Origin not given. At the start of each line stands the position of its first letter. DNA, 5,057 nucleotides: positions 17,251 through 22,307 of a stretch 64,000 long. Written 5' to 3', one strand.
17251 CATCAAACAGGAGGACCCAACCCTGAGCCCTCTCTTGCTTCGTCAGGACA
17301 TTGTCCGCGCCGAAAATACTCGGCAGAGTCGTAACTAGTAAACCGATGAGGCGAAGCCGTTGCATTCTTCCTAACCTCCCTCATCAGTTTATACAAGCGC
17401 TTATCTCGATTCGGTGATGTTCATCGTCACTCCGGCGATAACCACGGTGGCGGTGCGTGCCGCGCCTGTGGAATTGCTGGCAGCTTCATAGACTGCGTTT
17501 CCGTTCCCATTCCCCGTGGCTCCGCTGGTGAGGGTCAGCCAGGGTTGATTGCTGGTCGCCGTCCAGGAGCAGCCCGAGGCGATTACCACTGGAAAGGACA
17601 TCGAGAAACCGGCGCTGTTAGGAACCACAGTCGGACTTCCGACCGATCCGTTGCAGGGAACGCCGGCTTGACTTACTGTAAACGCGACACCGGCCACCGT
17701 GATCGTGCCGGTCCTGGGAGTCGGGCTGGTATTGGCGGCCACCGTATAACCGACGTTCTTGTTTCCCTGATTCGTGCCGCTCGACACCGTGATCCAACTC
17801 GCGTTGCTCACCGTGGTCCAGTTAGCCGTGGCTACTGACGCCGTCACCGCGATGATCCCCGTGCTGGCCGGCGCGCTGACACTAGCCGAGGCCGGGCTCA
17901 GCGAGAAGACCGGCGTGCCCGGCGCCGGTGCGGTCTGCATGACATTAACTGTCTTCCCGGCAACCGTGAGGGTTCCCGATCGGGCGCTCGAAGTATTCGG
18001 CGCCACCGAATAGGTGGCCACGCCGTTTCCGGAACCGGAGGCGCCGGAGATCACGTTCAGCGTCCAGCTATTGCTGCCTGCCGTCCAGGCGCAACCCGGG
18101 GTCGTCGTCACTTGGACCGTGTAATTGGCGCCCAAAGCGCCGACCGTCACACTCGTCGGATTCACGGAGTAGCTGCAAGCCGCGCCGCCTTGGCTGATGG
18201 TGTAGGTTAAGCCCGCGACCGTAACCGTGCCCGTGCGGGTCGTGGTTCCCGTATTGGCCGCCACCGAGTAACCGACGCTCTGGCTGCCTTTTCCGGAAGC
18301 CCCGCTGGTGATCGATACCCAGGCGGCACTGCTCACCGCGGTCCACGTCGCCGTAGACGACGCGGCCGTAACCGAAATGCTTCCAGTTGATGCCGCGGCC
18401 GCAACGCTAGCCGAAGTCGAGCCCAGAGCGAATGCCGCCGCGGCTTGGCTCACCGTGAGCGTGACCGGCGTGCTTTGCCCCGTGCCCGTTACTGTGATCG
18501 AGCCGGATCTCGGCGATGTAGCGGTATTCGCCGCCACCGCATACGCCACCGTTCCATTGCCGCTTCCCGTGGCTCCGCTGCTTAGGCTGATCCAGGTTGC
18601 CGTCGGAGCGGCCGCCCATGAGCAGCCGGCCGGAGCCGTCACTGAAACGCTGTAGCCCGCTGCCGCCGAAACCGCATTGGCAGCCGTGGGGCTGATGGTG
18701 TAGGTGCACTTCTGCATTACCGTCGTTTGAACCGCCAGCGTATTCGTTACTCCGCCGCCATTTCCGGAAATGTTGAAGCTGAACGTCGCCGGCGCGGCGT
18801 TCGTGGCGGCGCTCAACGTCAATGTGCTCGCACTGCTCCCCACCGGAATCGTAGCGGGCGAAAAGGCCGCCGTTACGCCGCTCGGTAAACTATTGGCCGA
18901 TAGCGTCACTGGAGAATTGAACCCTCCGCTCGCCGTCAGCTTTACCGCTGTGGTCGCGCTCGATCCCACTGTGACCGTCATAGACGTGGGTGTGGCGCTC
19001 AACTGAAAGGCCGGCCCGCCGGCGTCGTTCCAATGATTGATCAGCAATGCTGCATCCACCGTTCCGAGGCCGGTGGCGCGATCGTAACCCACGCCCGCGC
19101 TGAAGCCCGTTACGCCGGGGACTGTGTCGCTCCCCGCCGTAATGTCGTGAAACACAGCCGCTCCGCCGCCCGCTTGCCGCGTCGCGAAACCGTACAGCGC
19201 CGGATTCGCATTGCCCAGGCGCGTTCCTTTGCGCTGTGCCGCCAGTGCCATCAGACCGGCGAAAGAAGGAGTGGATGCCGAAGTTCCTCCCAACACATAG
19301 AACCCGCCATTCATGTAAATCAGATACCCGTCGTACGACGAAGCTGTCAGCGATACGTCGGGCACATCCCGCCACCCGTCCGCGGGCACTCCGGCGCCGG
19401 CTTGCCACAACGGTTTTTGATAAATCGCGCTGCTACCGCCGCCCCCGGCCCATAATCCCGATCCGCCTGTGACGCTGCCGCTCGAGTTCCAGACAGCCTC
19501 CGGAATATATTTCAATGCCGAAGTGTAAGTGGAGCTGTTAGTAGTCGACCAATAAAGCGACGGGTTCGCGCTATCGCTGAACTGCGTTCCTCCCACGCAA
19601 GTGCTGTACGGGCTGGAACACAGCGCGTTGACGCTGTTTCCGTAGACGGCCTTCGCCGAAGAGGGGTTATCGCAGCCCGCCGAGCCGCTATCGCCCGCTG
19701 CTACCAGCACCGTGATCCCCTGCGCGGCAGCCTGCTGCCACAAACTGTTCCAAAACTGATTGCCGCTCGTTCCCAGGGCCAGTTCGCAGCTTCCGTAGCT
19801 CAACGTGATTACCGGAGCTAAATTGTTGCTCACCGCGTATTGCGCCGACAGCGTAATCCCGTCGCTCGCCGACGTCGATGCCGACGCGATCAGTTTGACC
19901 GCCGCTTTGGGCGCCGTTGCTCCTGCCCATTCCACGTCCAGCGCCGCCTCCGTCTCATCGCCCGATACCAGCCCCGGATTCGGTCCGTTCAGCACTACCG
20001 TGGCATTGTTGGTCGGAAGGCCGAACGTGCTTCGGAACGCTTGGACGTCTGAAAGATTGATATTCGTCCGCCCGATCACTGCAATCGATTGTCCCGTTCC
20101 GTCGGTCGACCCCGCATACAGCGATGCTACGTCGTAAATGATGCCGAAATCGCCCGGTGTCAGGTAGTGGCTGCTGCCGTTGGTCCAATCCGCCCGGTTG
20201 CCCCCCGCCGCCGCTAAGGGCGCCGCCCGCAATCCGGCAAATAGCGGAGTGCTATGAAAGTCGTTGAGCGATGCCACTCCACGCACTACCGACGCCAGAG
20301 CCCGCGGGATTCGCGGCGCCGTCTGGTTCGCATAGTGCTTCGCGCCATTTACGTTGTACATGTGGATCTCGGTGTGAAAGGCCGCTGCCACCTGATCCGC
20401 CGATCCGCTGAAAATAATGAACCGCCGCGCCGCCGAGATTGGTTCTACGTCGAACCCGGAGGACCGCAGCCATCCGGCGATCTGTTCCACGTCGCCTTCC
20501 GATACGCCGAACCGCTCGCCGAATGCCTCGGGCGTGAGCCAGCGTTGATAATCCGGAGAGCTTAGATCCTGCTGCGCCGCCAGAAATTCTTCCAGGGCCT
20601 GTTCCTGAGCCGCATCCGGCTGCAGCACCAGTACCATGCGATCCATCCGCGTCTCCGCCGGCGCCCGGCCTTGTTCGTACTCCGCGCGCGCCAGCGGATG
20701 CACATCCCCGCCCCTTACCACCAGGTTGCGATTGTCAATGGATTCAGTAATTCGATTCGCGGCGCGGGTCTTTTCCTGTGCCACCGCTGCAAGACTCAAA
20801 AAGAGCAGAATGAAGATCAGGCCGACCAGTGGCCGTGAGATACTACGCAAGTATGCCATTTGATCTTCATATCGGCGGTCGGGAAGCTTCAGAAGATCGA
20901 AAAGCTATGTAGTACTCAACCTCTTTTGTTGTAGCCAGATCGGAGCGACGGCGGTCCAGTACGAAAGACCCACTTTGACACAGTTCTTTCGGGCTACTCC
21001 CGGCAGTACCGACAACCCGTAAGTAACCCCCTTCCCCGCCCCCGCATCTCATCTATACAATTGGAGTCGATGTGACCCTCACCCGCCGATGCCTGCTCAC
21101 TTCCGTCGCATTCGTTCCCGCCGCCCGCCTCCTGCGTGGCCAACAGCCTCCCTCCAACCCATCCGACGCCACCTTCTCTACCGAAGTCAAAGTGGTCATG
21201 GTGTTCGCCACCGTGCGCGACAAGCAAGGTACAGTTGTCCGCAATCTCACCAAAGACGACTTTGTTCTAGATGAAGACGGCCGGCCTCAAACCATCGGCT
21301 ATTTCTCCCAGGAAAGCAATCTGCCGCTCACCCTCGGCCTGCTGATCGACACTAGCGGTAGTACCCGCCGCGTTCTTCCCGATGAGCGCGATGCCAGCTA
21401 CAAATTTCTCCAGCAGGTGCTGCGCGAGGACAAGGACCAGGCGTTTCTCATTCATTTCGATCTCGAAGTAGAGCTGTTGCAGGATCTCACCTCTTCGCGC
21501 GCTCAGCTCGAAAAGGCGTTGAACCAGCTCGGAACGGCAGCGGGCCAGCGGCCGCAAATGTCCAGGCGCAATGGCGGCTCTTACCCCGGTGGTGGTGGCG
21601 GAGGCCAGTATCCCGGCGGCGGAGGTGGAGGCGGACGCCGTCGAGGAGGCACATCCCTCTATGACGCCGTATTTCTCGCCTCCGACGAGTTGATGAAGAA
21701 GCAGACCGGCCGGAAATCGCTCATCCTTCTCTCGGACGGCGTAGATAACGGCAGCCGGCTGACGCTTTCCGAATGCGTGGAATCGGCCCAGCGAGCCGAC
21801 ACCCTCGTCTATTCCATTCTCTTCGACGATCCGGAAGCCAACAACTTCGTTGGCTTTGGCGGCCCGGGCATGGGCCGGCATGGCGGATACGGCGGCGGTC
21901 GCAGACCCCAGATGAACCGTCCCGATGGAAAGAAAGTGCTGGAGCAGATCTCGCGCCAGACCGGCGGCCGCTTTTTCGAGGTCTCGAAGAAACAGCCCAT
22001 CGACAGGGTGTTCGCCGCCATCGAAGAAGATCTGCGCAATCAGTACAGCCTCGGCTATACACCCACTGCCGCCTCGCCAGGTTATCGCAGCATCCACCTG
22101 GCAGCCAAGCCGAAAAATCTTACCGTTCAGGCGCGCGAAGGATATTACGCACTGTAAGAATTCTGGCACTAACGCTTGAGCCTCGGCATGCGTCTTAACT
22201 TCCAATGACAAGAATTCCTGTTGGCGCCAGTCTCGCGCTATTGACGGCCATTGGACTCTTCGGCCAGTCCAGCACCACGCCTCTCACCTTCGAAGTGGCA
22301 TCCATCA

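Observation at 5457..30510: Dense cluster of frameshift-disrupted genes, most with an intact paralog elsewhere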

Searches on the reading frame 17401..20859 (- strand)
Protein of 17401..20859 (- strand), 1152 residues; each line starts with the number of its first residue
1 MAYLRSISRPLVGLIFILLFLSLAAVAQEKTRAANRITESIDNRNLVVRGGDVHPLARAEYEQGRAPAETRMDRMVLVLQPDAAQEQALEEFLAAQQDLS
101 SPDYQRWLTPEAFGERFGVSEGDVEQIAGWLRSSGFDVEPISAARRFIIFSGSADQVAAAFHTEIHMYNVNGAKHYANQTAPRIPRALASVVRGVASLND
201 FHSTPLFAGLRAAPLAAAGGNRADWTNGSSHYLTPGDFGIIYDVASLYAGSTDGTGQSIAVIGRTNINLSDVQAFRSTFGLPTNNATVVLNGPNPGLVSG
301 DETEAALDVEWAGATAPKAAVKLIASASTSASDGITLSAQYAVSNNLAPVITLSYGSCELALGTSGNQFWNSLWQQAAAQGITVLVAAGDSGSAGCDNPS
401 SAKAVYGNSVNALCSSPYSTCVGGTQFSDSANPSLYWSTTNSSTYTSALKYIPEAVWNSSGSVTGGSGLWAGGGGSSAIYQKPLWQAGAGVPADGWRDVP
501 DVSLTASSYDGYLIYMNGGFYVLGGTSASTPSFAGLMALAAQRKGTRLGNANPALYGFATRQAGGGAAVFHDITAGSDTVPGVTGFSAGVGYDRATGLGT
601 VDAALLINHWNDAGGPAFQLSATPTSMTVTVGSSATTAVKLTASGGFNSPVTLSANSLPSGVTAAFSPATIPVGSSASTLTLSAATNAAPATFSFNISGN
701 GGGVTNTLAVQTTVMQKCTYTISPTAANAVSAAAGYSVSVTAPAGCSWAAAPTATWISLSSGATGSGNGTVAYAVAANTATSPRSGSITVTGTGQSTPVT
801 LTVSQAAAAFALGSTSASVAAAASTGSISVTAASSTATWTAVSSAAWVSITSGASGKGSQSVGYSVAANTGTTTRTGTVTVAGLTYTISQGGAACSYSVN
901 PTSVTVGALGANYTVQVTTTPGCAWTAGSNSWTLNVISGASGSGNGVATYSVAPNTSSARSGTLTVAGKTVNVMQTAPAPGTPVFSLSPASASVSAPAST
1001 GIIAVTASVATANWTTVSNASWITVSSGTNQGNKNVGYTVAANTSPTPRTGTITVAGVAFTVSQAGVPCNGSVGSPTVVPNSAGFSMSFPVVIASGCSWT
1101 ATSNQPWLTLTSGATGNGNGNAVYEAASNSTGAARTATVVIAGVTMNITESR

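Call 8: search_protein_families(library=pfam, proteins=[window:17401-20859:-])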
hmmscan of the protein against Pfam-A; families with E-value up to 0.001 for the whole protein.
window:17401-20859:- (1152 aa): 3 families
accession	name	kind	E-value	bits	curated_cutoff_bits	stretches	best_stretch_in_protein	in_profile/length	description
PF09286.16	Pro-kuma_activ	-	1e-27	97.6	23.5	1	63-201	6-143/143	Pro-kumamolisin, activation domain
PF13004.13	BACON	-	7.3e-23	80.8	25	3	747-806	2-61/61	Putative binding domain, N-terminal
PF19190.6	BACON_2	-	4.5e-19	68.6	25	4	821-884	13-81/94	Viral BACON domain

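Call 9: find_related_loci(query=window:17401-20859:-, collection=genome_contigs, flank=10000)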
Query window:17401-20859:- (1152 aa) in genome_contigs; peptide patterns used: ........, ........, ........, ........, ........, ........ (x = any residue, [..] = any of these).
149 stretches matched a pattern; 20 encode a relative of the query (tblastn E <= 1e-3); 20 distinct loci.
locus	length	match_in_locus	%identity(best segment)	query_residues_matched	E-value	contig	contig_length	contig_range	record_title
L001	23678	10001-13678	53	15-1152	0e+0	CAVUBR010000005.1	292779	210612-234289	MAG: Terriglobia bacterium isolate MFD05705.bin.1.162 genome assembly, contig: contig_22492, whole genome shotgun sequen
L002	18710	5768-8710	57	32-1150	0e+0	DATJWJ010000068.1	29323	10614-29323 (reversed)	MAG TPA_asm: Bryobacteraceae bacterium isolate SMAG_U15096 k141_3004419, whole genome shotgun sequence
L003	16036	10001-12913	52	14-1151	0e+0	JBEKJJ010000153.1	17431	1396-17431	MAG: Bryobacteraceae bacterium isolate SPRUCE 320 SPRUCE_320_153, whole genome shotgun sequence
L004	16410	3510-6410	54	14-1151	0e+0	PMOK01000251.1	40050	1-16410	MAG: Bryobacterales bacterium isolate palsa_89 73.20110600_P1M.2_contig_43760, whole genome shotgun sequence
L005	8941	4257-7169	52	14-1151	0e+0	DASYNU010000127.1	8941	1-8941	MAG TPA_asm: Bryobacteraceae bacterium isolate SMAG_U4411 k141_5354479, whole genome shotgun sequence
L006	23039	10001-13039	55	30-1151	0e+0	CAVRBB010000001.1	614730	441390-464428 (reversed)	MAG: Bryobacterales bacterium isolate MFD04944.bin.2.53 genome assembly, contig: contig_11478, whole genome shotgun sequ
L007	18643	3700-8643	47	24-1152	0e+0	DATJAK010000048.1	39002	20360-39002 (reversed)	MAG TPA_asm: Bryobacteraceae bacterium isolate SMAG_U15325 k141_856665, whole genome shotgun sequence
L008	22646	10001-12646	52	5-1151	0e+0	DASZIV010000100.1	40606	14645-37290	MAG TPA_asm: Bryobacteraceae bacterium isolate SMAG_U6611 k141_337575, whole genome shotgun sequence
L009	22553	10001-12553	53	21-1150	0e+0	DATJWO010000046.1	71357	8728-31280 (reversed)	MAG TPA_asm: Bryobacteraceae bacterium isolate SMAG_U15101 k141_3120909, whole genome shotgun sequence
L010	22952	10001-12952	52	4-1151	0e+0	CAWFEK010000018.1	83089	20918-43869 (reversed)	MAG: Bryobacterales bacterium isolate MFD04463.bin.1.193 genome assembly, contig: contig_86425, whole genome shotgun seq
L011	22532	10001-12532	50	32-1151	0e+0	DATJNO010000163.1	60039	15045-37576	MAG TPA_asm: Bryobacteraceae bacterium isolate SMAG_U14863 k141_4368446, whole genome shotgun sequence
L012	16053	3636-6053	48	3-1151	0e+0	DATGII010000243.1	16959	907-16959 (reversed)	MAG TPA_asm: Bryobacteraceae bacterium isolate SMAG_U9803 k141_1116135, whole genome shotgun sequence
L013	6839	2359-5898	46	35-890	0e+0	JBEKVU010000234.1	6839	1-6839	MAG: Candidatus Acidiferrum sp. isolate SPRUCE 611 SPRUCE_611_234, whole genome shotgun sequence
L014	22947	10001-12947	54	12-1150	0e+0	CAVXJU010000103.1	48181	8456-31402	MAG: Terriglobia bacterium isolate MFD03044.bin.2.17 genome assembly, contig: contig_85057, whole genome shotgun sequenc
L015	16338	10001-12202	43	1-645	3e-158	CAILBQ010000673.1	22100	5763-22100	MAG: uncultured Acidobacteria bacterium isolate B4_bin-291 genome assembly, contig: bin-291:673/822, whole genome shotgu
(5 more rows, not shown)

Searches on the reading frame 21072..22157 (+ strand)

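Call 8: search_protein_families(library=pfam, proteins=[window:21072-22157:+])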
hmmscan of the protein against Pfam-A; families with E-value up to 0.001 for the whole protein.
window:21072-22157:+ (361 aa): 1 family
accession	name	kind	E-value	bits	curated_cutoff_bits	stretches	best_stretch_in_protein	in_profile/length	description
PF13519.12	VWA_2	-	5.7e-09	37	27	1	90-156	3-72/107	von Willebrand factor type A domain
